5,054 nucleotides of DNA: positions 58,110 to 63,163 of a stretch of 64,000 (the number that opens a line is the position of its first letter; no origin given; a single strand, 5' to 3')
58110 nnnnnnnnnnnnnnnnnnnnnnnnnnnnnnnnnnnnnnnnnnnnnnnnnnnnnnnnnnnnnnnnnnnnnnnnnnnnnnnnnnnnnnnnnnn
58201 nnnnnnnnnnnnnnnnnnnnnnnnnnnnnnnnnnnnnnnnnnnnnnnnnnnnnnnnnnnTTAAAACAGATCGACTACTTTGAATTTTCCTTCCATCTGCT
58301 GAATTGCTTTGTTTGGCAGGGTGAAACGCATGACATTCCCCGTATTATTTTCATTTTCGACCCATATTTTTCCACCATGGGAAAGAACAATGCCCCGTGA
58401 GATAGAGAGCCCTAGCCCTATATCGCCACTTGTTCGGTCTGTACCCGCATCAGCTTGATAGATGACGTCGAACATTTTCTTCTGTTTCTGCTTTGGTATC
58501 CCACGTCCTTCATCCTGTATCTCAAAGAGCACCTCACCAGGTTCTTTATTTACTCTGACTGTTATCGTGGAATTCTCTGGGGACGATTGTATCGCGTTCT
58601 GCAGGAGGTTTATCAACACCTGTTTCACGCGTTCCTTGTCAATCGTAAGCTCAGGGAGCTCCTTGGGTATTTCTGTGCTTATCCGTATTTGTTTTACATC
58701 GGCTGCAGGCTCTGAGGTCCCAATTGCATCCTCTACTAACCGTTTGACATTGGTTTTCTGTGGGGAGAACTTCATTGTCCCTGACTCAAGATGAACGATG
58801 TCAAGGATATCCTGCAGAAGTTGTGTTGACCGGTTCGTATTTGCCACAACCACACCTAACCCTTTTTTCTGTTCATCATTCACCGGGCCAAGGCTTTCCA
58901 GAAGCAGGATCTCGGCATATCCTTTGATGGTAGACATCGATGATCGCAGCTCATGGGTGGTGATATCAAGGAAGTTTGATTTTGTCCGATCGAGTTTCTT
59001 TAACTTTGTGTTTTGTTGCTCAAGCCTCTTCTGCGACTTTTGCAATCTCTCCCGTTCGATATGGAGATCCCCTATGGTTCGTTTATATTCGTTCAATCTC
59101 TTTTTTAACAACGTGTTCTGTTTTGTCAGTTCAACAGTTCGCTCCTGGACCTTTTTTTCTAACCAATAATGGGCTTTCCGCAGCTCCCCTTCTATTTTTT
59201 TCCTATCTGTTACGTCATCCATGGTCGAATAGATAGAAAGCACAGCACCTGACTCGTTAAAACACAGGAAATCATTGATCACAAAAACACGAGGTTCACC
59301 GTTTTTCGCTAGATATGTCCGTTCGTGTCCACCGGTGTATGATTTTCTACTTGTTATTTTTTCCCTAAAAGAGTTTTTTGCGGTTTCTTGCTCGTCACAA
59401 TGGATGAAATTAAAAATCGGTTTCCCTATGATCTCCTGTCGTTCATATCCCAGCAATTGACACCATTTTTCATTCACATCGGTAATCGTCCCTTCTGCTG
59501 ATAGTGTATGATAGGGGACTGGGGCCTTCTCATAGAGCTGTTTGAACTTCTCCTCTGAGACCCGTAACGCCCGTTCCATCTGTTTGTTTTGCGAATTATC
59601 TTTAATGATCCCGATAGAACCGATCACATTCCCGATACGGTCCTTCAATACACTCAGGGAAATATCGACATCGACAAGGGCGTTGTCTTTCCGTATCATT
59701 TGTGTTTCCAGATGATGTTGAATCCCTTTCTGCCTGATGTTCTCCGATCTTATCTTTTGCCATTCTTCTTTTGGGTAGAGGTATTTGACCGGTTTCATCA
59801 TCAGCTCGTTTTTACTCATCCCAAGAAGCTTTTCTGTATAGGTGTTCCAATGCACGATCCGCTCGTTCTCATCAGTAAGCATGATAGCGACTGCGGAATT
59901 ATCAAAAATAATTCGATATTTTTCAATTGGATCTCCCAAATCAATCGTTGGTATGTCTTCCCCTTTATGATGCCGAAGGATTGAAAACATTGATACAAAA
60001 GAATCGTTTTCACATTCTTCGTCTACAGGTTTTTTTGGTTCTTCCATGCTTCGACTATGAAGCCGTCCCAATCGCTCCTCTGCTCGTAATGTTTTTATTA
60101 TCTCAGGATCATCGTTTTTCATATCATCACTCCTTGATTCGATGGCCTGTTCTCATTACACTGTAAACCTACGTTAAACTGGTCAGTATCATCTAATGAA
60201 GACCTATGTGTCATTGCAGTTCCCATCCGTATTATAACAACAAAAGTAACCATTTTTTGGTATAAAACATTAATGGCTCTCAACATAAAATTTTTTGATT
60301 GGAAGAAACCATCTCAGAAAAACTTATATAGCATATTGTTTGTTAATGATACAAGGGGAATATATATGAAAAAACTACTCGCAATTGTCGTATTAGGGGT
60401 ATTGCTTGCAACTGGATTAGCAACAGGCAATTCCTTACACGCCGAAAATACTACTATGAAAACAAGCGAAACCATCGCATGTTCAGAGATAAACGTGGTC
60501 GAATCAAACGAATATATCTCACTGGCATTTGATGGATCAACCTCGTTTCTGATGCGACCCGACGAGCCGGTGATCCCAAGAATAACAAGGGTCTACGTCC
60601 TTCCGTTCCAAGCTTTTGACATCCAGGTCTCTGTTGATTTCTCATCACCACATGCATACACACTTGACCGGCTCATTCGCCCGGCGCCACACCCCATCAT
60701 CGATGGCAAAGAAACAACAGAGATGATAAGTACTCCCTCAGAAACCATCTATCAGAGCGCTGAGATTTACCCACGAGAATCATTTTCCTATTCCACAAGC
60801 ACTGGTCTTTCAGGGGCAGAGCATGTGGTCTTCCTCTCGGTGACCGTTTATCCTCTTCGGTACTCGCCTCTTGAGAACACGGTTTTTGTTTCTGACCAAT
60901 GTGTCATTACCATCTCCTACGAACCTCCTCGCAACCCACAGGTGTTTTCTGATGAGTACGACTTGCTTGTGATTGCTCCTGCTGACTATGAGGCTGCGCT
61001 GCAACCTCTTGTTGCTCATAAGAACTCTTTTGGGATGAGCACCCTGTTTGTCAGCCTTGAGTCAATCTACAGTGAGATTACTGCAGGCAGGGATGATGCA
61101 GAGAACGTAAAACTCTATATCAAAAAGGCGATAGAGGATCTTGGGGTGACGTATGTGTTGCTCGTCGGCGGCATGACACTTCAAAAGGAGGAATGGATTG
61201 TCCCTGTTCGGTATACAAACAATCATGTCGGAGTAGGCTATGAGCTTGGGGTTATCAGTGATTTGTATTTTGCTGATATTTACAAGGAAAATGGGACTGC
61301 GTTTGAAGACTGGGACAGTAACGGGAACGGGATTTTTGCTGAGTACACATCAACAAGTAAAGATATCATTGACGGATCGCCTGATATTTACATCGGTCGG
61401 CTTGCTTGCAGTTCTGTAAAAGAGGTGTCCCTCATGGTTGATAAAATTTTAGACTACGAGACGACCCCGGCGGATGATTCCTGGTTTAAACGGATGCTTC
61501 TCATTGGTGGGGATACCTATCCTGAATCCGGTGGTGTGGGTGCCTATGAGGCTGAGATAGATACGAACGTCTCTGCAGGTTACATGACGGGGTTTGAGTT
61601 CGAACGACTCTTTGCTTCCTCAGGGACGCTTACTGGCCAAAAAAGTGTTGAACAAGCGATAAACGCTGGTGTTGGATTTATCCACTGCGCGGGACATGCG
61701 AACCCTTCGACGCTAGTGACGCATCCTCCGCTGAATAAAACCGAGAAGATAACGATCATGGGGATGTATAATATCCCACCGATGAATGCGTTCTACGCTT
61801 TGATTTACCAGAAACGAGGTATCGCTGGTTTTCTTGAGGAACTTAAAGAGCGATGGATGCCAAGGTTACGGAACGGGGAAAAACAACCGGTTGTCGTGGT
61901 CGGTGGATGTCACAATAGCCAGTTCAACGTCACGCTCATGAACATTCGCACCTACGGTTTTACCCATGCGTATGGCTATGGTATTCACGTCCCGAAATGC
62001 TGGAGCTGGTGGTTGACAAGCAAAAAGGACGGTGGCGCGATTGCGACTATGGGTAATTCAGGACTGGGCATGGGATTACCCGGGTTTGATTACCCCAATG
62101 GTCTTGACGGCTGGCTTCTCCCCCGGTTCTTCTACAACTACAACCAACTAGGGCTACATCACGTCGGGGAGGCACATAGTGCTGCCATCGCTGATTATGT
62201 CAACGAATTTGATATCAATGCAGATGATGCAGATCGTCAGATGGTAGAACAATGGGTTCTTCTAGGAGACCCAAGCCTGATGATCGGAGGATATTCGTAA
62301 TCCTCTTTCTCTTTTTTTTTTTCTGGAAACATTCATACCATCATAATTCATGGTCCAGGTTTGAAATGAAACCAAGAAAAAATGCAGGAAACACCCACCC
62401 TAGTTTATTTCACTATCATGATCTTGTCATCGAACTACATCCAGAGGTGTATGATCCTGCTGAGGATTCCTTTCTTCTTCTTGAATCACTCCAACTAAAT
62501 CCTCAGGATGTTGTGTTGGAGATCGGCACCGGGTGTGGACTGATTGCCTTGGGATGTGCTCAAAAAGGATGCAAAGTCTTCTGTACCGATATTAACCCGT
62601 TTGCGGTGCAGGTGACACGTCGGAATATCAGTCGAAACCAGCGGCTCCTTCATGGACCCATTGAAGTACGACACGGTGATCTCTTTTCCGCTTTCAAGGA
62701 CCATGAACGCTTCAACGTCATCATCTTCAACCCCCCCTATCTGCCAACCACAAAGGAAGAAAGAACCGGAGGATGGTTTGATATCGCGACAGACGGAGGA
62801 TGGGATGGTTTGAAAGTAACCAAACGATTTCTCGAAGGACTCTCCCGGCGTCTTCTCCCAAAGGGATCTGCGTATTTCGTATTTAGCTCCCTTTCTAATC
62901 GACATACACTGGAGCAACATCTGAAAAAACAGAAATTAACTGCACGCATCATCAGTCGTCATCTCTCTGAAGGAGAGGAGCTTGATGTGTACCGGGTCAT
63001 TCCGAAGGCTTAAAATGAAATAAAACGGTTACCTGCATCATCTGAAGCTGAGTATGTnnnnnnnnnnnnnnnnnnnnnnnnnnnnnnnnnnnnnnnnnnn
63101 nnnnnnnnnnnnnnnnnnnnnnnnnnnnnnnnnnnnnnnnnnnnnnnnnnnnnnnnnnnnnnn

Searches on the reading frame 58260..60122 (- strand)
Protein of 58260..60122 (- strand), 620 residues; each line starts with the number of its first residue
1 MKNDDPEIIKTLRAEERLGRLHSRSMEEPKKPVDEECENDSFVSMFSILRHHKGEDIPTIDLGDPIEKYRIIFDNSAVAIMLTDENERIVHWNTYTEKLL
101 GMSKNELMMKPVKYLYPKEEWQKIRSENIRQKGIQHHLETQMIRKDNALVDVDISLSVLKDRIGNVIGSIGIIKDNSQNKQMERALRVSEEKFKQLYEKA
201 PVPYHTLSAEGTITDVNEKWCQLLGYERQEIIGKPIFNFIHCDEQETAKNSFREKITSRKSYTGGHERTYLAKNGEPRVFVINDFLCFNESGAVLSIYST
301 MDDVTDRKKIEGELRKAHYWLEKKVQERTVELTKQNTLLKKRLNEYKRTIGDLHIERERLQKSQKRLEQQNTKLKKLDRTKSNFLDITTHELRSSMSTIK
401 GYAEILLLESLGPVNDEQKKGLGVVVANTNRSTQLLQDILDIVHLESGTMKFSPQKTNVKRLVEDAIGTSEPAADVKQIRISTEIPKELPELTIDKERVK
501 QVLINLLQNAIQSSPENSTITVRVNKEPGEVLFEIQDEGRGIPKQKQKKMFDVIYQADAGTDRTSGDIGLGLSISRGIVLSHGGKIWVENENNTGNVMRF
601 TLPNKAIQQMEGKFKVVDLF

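Call 70: search_protein_families(library=pfam, proteins=[window:58260-60122:-], max_evalue=0.00001)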
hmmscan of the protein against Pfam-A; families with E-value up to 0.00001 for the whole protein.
window:58260-60122:- (620 aa): 8 families
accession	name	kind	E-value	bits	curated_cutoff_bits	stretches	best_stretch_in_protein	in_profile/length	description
PF13426.13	PAS_9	-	1.6e-31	109.1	27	2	204-306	4-103/103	PAS domain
PF02518.31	HATPase_c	-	4.5e-26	91.9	26.4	1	495-604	2-109/111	Histidine kinase-, DNA gyrase B-, and HSP90-like ATPase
PF00989.32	PAS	-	4.3e-25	88.4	22.6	2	192-304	2-113/113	PAS fold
PF13188.13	PAS_8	-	2.6e-16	59.3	21.8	2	191-250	1-59/65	PAS domain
PF08447.18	PAS_3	-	8.4e-15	55.3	25.6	1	214-300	2-88/89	PAS fold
PF08448.16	PAS_4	-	3.8e-14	53.3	23.1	1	198-308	2-109/110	PAS fold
PF00512.31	HisKA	-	4.9e-10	39.7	26.9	1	381-448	2-66/66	His Kinase A (phospho-acceptor) domain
PF24820.1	Diguanyl_cycl_sensor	-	4.7e-07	30.2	28.1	0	79-161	8-98/109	Diguanylate cyclase-like sensor domain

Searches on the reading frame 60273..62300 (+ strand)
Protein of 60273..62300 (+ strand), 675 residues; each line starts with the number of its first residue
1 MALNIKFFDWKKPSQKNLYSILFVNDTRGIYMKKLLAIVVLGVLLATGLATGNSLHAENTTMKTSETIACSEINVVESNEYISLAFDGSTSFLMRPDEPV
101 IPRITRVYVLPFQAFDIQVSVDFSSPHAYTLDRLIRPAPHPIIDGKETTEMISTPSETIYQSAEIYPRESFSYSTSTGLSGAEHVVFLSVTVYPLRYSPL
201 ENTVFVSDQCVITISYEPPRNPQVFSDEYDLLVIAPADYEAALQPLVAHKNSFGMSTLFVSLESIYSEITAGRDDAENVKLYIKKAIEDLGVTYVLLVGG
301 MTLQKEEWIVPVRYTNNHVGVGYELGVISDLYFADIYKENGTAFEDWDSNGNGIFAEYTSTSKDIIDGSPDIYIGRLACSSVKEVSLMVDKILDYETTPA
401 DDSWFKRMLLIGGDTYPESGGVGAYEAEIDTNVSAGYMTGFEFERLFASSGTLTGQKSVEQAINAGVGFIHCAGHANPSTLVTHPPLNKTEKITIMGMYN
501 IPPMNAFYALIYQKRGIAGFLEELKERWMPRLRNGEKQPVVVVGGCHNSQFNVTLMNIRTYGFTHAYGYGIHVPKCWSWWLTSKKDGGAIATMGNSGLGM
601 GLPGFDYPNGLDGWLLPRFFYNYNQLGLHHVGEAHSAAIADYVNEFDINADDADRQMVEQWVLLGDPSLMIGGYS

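Call 70: search_protein_families(library=pfam, proteins=[window:60273-62300:+], max_evalue=0.00001)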
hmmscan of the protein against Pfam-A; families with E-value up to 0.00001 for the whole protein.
window:60273-62300:+ (675 aa): 1 family
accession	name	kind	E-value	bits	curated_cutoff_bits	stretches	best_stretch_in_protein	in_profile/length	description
PF01364.23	Peptidase_C25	-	4e-53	181.4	23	1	232-670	2-373/374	Peptidase family C25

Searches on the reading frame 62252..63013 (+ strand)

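Call 70: search_protein_families(library=pfam, proteins=[window:62252-63013:+], max_evalue=0.00001)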
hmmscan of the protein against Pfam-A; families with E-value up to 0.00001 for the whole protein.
window:62252-63013:+ (253 aa): 4 families
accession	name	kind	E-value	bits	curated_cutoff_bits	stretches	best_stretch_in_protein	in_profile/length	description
PF05175.20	MTS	-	1.9e-15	57.4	23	1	73-164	20-109/170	Methyltransferase small domain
PF06325.19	PrmA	-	3.1e-08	33.9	22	1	76-160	154-233/296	Ribosomal protein L11 methyltransferase (PrmA)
PF13649.12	Methyltransf_25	-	6.4e-07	30.4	27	1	88-160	1-71/97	Methyltransferase domain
PF10294.15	Methyltransf_16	-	4e-06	27.1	21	1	86-140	48-103/174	Lysine methyltransferase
